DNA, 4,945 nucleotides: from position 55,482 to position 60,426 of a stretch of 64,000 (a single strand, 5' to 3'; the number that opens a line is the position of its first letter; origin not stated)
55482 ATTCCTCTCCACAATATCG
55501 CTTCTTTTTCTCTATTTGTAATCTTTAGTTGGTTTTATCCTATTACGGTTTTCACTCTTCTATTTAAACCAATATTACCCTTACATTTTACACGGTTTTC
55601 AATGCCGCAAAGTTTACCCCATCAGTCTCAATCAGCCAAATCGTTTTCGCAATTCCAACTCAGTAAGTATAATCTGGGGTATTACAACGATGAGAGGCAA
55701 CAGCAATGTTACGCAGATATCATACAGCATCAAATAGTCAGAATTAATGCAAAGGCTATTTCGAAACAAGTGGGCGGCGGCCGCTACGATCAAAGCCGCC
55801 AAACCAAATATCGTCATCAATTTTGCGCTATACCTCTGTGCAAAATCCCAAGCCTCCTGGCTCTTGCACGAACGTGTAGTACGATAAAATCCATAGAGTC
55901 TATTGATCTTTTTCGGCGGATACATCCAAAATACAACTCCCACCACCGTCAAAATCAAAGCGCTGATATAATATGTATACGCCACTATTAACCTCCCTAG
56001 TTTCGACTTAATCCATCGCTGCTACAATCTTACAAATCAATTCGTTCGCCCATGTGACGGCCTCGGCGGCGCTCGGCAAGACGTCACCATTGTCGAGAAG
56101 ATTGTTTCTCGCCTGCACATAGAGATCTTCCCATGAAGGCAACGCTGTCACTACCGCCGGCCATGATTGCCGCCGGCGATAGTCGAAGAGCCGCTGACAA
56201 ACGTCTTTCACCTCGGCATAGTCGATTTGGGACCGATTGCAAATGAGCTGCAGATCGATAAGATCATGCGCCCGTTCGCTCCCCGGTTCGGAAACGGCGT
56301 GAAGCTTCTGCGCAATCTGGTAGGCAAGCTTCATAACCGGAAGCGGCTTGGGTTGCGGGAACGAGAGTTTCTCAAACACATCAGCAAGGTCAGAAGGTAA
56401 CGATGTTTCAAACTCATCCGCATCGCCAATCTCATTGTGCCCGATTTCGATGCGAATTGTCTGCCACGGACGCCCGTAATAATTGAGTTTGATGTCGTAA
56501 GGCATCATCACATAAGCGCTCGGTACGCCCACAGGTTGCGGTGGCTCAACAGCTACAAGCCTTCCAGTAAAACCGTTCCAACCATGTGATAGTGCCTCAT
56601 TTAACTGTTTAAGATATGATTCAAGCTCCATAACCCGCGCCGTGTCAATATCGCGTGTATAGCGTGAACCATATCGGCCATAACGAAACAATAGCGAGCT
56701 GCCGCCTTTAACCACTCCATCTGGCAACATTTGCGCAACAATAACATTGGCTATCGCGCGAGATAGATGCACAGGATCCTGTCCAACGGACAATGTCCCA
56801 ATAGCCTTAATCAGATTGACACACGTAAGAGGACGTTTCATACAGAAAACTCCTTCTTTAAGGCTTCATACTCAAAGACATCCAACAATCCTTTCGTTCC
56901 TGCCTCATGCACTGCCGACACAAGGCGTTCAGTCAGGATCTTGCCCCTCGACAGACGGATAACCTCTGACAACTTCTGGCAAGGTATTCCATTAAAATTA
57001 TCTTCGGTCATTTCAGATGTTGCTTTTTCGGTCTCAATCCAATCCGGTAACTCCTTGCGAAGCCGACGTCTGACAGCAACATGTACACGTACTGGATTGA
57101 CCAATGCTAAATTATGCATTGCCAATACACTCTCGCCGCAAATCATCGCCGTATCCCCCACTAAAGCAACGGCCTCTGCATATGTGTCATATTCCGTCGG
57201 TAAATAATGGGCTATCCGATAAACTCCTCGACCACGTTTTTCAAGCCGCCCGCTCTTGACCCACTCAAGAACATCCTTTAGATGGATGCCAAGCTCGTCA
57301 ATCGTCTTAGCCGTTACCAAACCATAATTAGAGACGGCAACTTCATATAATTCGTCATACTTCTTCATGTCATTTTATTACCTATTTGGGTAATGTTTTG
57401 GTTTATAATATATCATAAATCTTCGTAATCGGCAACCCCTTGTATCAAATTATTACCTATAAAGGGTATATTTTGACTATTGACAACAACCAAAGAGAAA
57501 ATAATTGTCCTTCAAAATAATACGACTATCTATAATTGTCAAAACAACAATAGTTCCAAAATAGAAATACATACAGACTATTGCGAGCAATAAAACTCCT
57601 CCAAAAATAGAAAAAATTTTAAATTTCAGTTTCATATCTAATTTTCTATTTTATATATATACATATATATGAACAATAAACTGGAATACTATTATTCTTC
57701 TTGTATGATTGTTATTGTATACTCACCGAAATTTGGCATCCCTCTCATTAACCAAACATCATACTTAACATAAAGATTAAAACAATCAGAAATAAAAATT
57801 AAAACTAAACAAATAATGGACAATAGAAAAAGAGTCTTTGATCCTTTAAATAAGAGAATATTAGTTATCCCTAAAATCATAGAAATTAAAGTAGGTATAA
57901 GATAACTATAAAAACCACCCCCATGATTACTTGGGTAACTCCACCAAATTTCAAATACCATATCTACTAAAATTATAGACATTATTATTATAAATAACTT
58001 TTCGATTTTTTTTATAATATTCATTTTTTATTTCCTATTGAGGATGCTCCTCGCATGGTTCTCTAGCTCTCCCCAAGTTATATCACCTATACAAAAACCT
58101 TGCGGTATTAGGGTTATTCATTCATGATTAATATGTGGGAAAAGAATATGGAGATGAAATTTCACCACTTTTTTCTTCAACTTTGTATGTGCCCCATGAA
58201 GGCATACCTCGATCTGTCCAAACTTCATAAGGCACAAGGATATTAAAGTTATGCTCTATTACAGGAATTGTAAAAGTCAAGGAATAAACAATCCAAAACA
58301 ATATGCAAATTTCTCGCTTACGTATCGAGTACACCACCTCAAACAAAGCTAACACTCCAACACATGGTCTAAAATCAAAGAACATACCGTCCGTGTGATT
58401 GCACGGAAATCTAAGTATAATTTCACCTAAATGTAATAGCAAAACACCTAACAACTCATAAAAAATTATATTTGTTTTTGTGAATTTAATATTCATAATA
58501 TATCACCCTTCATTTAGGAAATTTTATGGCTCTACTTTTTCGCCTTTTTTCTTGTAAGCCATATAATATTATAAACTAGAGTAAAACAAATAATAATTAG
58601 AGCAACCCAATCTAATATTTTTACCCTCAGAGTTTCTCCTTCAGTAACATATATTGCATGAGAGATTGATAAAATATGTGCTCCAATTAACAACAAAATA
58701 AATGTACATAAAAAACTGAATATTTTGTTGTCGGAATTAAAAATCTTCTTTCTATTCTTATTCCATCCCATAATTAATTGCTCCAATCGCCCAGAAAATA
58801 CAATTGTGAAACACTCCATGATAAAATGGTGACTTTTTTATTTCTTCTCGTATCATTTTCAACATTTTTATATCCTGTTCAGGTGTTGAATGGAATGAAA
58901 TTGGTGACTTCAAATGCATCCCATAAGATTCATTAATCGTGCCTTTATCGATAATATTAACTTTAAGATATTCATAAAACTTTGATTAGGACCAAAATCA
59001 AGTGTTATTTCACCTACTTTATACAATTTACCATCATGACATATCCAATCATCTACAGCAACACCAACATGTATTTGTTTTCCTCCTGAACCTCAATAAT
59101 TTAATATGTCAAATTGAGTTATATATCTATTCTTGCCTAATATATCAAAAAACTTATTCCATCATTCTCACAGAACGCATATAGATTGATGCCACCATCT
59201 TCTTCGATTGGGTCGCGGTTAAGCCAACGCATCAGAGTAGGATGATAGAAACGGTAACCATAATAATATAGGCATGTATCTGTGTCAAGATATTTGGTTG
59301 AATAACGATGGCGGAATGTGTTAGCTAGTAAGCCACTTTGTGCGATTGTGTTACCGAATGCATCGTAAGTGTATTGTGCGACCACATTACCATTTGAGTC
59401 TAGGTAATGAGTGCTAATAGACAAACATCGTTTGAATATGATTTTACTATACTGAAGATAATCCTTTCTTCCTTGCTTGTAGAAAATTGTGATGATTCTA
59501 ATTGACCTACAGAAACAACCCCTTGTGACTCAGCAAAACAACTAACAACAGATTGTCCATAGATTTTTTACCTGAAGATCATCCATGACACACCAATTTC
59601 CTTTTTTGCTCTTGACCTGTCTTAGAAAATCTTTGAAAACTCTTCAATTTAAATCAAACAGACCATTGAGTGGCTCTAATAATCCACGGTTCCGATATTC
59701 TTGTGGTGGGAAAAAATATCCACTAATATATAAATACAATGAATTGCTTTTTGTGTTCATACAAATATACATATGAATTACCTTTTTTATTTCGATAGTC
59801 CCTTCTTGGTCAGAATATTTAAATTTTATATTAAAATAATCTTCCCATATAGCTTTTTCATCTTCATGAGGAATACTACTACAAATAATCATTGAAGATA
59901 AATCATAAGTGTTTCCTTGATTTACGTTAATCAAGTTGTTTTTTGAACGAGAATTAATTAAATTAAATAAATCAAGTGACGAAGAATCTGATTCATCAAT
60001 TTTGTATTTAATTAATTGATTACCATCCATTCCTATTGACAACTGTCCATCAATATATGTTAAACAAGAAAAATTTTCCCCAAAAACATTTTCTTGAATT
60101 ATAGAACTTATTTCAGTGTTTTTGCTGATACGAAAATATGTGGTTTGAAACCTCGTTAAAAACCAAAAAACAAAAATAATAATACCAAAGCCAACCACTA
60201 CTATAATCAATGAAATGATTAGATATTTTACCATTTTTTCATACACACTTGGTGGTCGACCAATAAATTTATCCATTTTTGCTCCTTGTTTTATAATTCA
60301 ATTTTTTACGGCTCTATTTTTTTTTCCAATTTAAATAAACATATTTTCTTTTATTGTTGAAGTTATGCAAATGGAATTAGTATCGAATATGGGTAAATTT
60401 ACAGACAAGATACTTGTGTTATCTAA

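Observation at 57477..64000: AT-rich one-strand array of unrecognisable small membrane proteins around an Rhs relic: candidate polymorphic toxin/immunity depot or an undescribed conflict system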

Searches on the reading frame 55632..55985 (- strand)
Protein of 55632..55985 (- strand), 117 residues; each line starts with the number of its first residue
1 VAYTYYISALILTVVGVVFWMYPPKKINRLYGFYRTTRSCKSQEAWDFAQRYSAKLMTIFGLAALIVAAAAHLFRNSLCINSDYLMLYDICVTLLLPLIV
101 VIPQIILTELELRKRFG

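Call 5: search_protein_families(library=pfam, max_evalue=0.01, proteins=[window:55632-55985:-])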
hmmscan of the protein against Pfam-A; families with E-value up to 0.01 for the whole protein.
window:55632-55985:- (117 aa): 2 families
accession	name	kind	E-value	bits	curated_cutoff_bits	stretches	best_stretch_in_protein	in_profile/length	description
PF13630.11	SdpI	-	3e-14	53.4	28.2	1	25-101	1-61/71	SdpI/YfhL protein family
PF05545.16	FixQ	-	0.0023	18.3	29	0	1-29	9-36/49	Cbb3-type cytochrome oxidase component FixQ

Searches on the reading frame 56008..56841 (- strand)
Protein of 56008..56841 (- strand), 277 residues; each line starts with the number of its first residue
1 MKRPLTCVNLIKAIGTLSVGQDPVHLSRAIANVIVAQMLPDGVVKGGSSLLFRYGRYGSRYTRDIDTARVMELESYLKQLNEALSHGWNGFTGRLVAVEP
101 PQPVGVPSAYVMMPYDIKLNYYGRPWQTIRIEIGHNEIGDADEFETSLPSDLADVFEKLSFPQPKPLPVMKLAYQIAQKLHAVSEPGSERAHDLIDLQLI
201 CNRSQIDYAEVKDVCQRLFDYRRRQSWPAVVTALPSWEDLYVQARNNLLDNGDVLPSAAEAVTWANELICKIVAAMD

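Call 5: search_protein_families(library=pfam, max_evalue=0.01, proteins=[window:56008-56841:-])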
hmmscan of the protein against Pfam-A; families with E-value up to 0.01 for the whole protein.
window:56008-56841:- (277 aa): 1 family
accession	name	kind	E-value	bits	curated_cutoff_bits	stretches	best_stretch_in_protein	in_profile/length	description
PF08843.17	AbiEii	-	5.2e-18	66.3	22.5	1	43-228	16-192/238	Nucleotidyl transferase AbiEii toxin, Type IV TA system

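Call 18: search_protein_families(library=padloc, max_evalue=0.1, proteins=[window:56008-56841:-])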
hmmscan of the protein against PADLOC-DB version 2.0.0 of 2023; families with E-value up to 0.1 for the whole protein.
window:56008-56841:- (277 aa): 14 families
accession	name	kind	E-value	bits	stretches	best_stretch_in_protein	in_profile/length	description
PDLC02295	AbiEii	-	1.9e-97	323.7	1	19-274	16-260/261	AbiEii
PDLC02327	AbiEii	-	8.9e-54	179.6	1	13-173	11-165/166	AbiEii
PDLC02301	AbiEii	-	1e-52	177.5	1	43-274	65-290/291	AbiEii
PDLC02325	AbiEii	-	8.5e-32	107.7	1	170-275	1-101/102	AbiEii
PDLC02291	AbiEii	-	1.4e-26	91.6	1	42-273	56-268/310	AbiEii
PDLC02314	AbiEii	-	3.4e-15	54.1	1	31-272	42-272/290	AbiEii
PDLC02329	AbiEii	-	1.4e-08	32.4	1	168-273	172-277/294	AbiEii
PDLC02288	AbiEii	-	7.6e-08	29.6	1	172-234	173-237/294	AbiEii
PDLC02294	AbiEii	-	6.5e-05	20.9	1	19-219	22-204/260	AbiEii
PDLC02318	AbiEii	-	0.00027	18.4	1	42-211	42-193/280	AbiEii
PDLC02306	AbiEii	-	0.0011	16.6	1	42-220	41-224/280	AbiEii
PDLC02319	AbiEii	-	0.0012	16.6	1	166-224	126-186/241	AbiEii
PDLC02307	AbiEii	-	0.0045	14.8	0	33-82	14-63/219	AbiEii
PDLC02328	AbiEii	-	0.0058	14.6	0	28-76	2-50/203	AbiEii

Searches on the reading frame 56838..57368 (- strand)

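Call 5: search_protein_families(library=pfam, max_evalue=0.01, proteins=[window:56838-57368:-])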
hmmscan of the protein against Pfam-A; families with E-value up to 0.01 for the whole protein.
window:56838-57368:- (176 aa): 1 family
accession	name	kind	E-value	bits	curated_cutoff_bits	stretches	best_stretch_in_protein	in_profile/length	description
PF13338.12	AbiEi_4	-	4.3e-10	40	25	1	6-53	2-49/49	Transcriptional regulator, AbiEi antitoxin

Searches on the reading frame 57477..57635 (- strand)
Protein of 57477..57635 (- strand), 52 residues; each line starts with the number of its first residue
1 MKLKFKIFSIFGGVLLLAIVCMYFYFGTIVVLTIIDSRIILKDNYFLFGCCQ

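Call 5: search_protein_families(library=pfam, max_evalue=0.01, proteins=[window:57477-57635:-])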
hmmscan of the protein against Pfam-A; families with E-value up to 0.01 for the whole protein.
window:57477-57635:- (52 aa): 0 families

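Call 96: search_protein_families(library=phrogs, max_evalue=0.01, proteins=[window:57477-57635:-])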
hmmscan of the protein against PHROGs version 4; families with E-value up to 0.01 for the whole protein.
window:57477-57635:- (52 aa): 0 families

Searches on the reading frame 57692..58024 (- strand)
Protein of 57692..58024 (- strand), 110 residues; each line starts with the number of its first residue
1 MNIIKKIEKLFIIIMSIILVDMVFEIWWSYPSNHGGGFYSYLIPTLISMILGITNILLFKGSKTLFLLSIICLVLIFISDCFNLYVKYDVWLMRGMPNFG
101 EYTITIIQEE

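Call 7: search_protein_families(library=pfam, max_evalue=0.1, proteins=[window:57692-58024:-])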
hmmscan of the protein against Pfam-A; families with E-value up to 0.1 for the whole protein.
window:57692-58024:- (110 aa): 0 families

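Call 17: search_protein_families(library=ncbifam, max_evalue=0.1, proteins=[window:57692-58024:-])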
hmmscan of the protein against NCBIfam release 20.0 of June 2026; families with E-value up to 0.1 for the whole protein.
window:57692-58024:- (110 aa): 0 families

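Call 18: search_protein_families(library=padloc, max_evalue=0.1, proteins=[window:57692-58024:-])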
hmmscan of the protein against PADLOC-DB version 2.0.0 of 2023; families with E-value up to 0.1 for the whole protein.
window:57692-58024:- (110 aa): 0 families

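Call 96: search_protein_families(library=phrogs, max_evalue=0.01, proteins=[window:57692-58024:-])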
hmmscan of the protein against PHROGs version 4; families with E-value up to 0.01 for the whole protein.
window:57692-58024:- (110 aa): 0 families

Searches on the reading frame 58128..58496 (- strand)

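Call 7: search_protein_families(library=pfam, max_evalue=0.1, proteins=[window:58128-58496:-])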
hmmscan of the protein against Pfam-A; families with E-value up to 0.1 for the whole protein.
window:58128-58496:- (122 aa): 0 families

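Call 17: search_protein_families(library=ncbifam, max_evalue=0.1, proteins=[window:58128-58496:-])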
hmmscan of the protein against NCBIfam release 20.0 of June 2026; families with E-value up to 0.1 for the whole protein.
window:58128-58496:- (122 aa): 0 families

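Call 18: search_protein_families(library=padloc, max_evalue=0.1, proteins=[window:58128-58496:-])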
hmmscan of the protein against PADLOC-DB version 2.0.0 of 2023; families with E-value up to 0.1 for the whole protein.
window:58128-58496:- (122 aa): 1 family
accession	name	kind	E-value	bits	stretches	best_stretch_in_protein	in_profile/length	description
PDLC02190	DUF3780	-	0.013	12.7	1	58-109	106-158/361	-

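Call 96: search_protein_families(library=phrogs, max_evalue=0.01, proteins=[window:58128-58496:-])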
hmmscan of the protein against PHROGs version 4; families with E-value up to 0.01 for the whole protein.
window:58128-58496:- (122 aa): 0 families

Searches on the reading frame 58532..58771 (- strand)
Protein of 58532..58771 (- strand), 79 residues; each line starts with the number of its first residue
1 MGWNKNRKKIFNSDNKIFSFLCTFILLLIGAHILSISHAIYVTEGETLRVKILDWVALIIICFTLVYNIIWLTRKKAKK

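Call 20: search_protein_families(library=pfam, max_evalue=1, proteins=[window:58535-58771:-])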
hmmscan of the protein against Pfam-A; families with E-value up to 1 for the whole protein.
seq(79 aa): 5 families
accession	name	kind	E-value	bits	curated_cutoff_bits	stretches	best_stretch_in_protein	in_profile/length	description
PF01848.21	HOK_GEF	-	0.0025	17.8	22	1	56-76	4-23/42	Hok/gef family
PF17178.9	MASE5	-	0.0084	16.4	25.2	1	18-76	6-64/192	Membrane-associated sensor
PF12420.13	DUF3671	-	0.039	13.8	34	1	5-78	149-214/223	Fam-L, Fam-M like protein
PF05915.17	TMEM_230_134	-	0.12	13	26.8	1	19-71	49-100/119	Transmembrane proteins 230/134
PF03669.18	ASTER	-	0.13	12.7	22.7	1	44-66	40-62/96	PAT complex subunit Asterix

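Call 96: search_protein_families(library=phrogs, max_evalue=0.01, proteins=[window:58532-58771:-])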
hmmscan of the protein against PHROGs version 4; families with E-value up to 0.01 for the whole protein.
window:58532-58771:- (79 aa): 1 family
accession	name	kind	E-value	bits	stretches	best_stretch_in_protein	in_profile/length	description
phrog_14832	-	unknown function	0.0059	18.1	0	16-38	40-62/66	-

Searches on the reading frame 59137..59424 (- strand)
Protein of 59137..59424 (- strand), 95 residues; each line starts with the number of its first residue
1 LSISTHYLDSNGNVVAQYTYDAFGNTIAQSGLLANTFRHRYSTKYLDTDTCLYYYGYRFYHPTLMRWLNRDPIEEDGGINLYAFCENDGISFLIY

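Call 7: search_protein_families(library=pfam, max_evalue=0.1, proteins=[window:59137-59424:-])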
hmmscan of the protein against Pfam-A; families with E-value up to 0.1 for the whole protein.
window:59137-59424:- (95 aa): 0 families

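Call 17: search_protein_families(library=ncbifam, max_evalue=0.1, proteins=[window:59137-59424:-])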
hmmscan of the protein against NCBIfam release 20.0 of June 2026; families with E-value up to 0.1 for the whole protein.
window:59137-59424:- (95 aa): 2 families
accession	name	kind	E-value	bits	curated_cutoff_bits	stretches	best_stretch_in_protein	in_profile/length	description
TIGR03696.1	Rhs_assc_core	domain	1e-21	77.2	32.5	1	20-92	1-70/76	RHS repeat-associated core domain-containing protein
NF041261.1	RHS_core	equivalog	1.1e-07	30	2000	1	8-87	1172-1251/1261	RHS element core protein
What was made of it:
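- Checked: 59137-59424 matches TIGR03696 Rhs_assc_core at E=1e-21 (call 17).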

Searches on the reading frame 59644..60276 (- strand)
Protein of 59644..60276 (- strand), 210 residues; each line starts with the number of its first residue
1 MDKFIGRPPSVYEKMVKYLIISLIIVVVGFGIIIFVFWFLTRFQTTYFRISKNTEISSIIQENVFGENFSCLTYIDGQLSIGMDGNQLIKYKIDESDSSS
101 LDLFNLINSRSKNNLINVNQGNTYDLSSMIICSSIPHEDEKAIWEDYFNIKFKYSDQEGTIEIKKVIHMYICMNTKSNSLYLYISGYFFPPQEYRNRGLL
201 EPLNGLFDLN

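Call 7: search_protein_families(library=pfam, max_evalue=0.1, proteins=[window:59644-60276:-])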
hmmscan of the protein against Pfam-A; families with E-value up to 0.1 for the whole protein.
window:59644-60276:- (210 aa): 0 families

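Call 17: search_protein_families(library=ncbifam, max_evalue=0.1, proteins=[window:59644-60276:-])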
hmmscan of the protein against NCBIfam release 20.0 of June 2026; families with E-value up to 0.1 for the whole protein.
window:59644-60276:- (210 aa): 0 families

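Call 18: search_protein_families(library=padloc, max_evalue=0.1, proteins=[window:59644-60276:-])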
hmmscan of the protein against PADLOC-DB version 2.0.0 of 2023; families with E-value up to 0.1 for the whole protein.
window:59644-60276:- (210 aa): 0 families

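Call 74: search_solved_structures(query=window:59644-60276:-, max_evalue=1)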
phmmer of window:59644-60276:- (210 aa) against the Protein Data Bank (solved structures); distinct sequences matched with E-value up to 1: 6.
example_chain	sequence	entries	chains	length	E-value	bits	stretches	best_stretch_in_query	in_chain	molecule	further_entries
2qgy_A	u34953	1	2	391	0.11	15.4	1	99-156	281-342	Enolase from the environmental genome shotgun sequencing of the Sargasso Sea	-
9qxl_A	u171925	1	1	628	0.14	15.1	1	16-65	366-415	Green fluorescent protein,Adhesion G protein-coupled receptor L4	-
3bw8_A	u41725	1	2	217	0.47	13.4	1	65-128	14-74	Mono-ADP-ribosyltransferase C3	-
3g4s_E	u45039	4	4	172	0.7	12.8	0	46-90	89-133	50S ribosomal protein L6P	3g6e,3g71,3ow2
1ffk_1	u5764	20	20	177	0.76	12.7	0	46-90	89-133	RIBOSOMAL PROTEIN L6 | 50S ribosomal protein L6P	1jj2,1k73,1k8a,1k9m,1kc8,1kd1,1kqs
1s72_E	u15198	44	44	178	0.78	12.6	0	46-90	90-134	50S ribosomal protein L6P | 50S ribosomal protein L6 | RPL6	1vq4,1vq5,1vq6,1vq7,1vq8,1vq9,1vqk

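Call 96: search_protein_families(library=phrogs, max_evalue=0.01, proteins=[window:59644-60276:-])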
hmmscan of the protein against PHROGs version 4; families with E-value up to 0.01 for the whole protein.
window:59644-60276:- (210 aa): 0 families
